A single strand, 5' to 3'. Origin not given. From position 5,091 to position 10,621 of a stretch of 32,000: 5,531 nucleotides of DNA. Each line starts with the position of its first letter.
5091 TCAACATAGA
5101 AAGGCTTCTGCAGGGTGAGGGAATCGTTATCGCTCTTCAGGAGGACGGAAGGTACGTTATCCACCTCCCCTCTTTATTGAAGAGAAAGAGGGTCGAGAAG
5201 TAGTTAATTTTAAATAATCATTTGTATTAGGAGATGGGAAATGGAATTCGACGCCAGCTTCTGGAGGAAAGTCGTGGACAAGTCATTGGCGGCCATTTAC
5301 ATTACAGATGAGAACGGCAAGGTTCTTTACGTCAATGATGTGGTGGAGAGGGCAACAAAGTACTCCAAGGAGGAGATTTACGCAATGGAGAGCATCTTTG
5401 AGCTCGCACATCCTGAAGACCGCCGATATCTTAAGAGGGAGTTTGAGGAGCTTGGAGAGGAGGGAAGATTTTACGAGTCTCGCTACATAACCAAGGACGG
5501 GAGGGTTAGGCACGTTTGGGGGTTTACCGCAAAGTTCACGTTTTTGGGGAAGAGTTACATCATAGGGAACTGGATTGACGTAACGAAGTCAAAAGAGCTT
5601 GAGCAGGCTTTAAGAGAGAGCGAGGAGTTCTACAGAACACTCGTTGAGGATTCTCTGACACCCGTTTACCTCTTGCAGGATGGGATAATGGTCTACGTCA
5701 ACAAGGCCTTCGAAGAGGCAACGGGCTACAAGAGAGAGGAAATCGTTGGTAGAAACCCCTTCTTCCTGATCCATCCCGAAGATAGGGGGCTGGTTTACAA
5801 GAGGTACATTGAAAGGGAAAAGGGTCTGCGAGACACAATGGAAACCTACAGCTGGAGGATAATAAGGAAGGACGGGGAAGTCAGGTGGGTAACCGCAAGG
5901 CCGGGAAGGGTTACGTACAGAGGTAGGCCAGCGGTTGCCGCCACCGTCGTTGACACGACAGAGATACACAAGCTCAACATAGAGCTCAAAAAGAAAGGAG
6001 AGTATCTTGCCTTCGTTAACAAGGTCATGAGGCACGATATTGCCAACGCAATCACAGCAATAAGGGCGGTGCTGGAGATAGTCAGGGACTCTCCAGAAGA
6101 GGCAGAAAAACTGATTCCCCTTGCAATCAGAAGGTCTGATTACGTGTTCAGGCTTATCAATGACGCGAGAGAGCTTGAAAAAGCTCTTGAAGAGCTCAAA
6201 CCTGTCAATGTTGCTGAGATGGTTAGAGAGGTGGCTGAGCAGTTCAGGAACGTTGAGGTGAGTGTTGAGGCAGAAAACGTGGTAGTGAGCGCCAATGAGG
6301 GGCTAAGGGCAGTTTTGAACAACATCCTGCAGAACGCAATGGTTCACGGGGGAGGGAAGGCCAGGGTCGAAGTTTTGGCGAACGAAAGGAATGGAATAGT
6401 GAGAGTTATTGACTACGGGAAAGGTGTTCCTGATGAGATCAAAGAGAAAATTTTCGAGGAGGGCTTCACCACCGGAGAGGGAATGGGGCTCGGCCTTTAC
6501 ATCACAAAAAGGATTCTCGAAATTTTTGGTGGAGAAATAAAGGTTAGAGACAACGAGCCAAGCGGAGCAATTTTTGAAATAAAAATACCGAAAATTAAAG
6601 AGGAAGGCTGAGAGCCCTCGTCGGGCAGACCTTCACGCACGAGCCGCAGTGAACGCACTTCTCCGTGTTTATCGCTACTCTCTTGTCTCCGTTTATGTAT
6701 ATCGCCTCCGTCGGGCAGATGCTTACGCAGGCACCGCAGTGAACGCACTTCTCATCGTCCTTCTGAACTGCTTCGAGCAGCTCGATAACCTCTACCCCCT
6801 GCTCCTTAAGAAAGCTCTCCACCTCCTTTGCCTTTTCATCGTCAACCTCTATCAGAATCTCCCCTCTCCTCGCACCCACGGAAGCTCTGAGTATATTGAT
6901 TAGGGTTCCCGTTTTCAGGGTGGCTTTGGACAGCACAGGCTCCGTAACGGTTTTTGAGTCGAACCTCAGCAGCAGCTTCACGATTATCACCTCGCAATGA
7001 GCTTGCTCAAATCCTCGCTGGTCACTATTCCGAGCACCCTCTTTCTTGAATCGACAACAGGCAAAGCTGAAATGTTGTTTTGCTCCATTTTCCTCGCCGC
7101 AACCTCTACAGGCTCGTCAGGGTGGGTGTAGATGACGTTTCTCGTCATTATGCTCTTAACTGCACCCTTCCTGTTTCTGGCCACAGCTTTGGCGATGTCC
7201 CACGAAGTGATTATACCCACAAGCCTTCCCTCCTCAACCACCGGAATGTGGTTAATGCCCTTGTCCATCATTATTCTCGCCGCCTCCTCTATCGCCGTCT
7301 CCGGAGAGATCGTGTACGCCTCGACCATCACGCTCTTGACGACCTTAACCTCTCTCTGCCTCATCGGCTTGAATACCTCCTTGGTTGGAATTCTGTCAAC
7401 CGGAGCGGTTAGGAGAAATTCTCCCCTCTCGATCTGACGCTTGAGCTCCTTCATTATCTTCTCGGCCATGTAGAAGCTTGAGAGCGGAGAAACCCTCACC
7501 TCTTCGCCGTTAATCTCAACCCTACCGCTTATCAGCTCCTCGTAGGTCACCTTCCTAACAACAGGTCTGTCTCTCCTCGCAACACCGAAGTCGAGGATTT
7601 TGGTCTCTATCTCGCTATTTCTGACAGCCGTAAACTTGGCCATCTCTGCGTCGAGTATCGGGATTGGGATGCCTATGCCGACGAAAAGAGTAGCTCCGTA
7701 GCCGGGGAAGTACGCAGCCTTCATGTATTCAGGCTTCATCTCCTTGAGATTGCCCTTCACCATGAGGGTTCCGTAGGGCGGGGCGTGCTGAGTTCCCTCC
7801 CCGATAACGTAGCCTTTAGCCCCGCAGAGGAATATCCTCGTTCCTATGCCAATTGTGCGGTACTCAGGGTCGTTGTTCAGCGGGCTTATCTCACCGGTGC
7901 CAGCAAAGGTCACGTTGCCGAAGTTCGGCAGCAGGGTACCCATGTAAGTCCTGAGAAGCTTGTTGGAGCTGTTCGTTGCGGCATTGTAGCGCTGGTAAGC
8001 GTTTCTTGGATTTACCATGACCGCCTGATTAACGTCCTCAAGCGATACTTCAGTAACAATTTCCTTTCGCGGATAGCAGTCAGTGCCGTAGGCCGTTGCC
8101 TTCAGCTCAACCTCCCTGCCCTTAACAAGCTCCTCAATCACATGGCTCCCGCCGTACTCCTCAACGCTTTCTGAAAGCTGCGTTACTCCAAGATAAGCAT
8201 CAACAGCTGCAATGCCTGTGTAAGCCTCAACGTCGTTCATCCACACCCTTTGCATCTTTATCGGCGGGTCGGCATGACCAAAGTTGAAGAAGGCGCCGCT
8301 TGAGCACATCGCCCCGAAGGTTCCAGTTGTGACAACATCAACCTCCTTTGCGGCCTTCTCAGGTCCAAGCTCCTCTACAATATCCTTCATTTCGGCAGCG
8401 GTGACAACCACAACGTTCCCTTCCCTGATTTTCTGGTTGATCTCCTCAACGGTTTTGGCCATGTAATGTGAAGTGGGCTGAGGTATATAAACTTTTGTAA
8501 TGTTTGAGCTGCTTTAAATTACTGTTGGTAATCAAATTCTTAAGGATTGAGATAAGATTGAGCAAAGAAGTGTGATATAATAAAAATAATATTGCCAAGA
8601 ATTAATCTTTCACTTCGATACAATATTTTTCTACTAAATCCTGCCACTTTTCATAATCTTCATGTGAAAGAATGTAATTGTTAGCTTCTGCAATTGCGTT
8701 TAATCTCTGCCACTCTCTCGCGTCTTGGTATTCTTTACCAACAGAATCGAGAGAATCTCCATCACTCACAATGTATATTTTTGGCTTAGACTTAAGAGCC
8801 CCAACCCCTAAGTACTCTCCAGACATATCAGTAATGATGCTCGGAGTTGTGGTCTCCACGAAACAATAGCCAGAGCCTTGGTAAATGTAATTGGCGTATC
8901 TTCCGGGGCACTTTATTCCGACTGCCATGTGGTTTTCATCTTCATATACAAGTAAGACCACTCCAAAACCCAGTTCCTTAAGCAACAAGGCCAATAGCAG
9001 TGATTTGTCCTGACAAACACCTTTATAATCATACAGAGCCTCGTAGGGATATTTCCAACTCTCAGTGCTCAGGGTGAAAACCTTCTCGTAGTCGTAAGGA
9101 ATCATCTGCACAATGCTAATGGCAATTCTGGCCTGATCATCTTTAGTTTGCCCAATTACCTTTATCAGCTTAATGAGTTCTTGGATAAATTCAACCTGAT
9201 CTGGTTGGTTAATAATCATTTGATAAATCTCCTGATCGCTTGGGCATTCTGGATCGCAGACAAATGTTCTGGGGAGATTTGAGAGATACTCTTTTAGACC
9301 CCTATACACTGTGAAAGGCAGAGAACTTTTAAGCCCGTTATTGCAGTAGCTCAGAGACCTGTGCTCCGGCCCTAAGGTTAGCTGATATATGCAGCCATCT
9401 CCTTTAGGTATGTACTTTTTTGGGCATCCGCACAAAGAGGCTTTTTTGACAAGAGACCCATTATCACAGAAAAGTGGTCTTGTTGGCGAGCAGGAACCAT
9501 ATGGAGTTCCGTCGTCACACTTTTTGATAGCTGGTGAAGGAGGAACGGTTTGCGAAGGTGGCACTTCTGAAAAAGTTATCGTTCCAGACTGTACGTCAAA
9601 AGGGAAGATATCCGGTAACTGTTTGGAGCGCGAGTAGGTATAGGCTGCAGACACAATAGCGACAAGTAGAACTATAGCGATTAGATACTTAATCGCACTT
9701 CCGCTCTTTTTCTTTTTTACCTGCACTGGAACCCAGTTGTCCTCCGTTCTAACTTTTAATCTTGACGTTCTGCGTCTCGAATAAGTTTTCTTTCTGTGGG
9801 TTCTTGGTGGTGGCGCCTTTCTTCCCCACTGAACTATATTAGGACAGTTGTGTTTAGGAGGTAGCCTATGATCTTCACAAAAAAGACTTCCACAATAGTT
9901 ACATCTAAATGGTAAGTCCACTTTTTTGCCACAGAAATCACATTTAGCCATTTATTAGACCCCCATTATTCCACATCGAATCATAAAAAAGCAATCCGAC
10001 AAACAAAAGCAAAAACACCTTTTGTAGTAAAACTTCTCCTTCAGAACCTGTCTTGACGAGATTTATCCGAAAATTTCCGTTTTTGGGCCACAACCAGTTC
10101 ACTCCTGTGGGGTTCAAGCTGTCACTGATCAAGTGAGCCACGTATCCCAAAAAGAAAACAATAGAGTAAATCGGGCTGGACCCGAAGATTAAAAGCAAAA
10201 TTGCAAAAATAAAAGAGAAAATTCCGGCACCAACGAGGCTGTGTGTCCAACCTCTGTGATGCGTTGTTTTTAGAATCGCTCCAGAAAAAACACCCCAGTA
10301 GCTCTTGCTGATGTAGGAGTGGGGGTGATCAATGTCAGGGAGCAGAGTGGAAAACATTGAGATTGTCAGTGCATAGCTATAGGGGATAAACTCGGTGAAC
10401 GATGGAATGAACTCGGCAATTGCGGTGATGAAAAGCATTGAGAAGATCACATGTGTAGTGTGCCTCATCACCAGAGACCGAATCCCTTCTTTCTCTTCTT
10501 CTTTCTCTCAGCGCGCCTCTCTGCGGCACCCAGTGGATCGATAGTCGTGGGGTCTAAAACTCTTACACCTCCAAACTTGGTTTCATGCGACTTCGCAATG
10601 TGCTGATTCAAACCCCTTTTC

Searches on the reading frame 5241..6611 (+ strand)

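Call 73: search_protein_families(library=pfam, proteins=[window:5241-6611:+], max_evalue=0.00001)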
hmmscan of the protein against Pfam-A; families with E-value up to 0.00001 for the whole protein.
window:5241-6611:+ (456 aa): 7 families
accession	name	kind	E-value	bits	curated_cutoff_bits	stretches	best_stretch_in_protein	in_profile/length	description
PF00989.32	PAS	-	7.9e-26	90.7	22.6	2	129-228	1-100/113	PAS fold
PF08447.18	PAS_3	-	5.5e-24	84.7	25.6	2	151-220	2-71/89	PAS fold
PF13426.13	PAS_9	-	3e-22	79.3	27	2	145-241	7-103/103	PAS domain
PF02518.31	HATPase_c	-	4.4e-21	75.9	26.4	1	353-451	4-109/111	Histidine kinase-, DNA gyrase B-, and HSP90-like ATPase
PF13188.13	PAS_8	-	5.7e-13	48.7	21.8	0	129-182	1-55/65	PAS domain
PF08448.16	PAS_4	-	8.6e-10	39.3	23.1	0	13-96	2-84/110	PAS fold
PF00512.31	HisKA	-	9.5e-08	32.4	26.9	1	261-315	7-63/66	His Kinase A (phospho-acceptor) domain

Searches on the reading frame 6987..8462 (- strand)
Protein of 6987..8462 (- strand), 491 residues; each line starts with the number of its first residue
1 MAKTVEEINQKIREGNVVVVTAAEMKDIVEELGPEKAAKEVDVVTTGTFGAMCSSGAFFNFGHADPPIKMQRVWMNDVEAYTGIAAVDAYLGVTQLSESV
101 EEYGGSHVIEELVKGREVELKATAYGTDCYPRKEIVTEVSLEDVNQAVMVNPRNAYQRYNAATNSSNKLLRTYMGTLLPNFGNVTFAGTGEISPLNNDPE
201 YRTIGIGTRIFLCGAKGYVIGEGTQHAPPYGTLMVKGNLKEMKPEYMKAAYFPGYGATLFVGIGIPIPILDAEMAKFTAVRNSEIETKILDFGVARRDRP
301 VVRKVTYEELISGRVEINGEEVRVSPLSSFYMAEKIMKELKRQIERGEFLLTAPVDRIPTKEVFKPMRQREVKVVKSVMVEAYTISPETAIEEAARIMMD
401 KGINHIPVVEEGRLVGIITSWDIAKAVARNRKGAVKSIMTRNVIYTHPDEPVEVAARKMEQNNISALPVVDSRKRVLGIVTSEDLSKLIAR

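Call 73: search_protein_families(library=pfam, proteins=[window:6987-8462:-], max_evalue=0.00001)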
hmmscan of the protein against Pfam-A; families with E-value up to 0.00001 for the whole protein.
window:6987-8462:- (491 aa): 2 families
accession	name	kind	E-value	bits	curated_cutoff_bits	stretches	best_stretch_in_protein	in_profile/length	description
PF01837.22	HcyBio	-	6.6e-146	486.1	26.2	1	17-351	1-349/349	Homocysteine biosynthesis enzyme, sulfur-incorporation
PF00571.33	CBS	-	2.3e-34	117.9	24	2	435-490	1-56/57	CBS domain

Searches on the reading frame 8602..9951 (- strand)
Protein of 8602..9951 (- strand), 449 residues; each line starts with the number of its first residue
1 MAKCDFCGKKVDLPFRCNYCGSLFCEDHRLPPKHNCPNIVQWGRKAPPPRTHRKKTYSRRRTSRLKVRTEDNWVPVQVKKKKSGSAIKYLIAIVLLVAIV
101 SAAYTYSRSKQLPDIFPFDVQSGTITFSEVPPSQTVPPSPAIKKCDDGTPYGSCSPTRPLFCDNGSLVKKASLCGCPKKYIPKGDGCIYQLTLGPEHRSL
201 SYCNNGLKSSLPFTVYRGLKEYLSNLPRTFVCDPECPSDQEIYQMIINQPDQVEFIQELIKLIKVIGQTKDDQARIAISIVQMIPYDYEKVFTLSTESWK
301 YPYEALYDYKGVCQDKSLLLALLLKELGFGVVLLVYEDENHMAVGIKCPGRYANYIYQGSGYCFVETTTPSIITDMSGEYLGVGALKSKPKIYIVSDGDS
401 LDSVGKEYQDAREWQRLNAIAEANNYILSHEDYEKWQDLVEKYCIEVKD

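Call 73: search_protein_families(library=pfam, proteins=[window:8602-9951:-], max_evalue=0.00001)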
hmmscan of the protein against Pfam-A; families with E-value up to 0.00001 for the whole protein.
window:8602-9951:- (449 aa): 1 family
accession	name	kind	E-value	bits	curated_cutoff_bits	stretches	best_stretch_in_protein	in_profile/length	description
PF01428.23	zf-AN1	-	1.4e-11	44.7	27.9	1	4-39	1-38/40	AN1-like Zinc finger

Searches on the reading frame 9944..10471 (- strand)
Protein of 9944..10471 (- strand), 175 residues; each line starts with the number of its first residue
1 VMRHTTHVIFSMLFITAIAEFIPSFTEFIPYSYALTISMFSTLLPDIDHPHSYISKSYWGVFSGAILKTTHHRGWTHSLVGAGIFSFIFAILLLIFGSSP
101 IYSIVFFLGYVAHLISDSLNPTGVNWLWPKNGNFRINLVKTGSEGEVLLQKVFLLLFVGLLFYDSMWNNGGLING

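Call 73: search_protein_families(library=pfam, proteins=[window:9944-10471:-], max_evalue=0.00001)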
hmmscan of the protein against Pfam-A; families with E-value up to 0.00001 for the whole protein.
window:9944-10471:- (175 aa): 1 family
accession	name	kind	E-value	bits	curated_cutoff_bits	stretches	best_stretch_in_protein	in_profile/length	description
PF04307.19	YdjM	-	7.1e-32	110.7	29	1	2-166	1-174/176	YdjM inner membrane protein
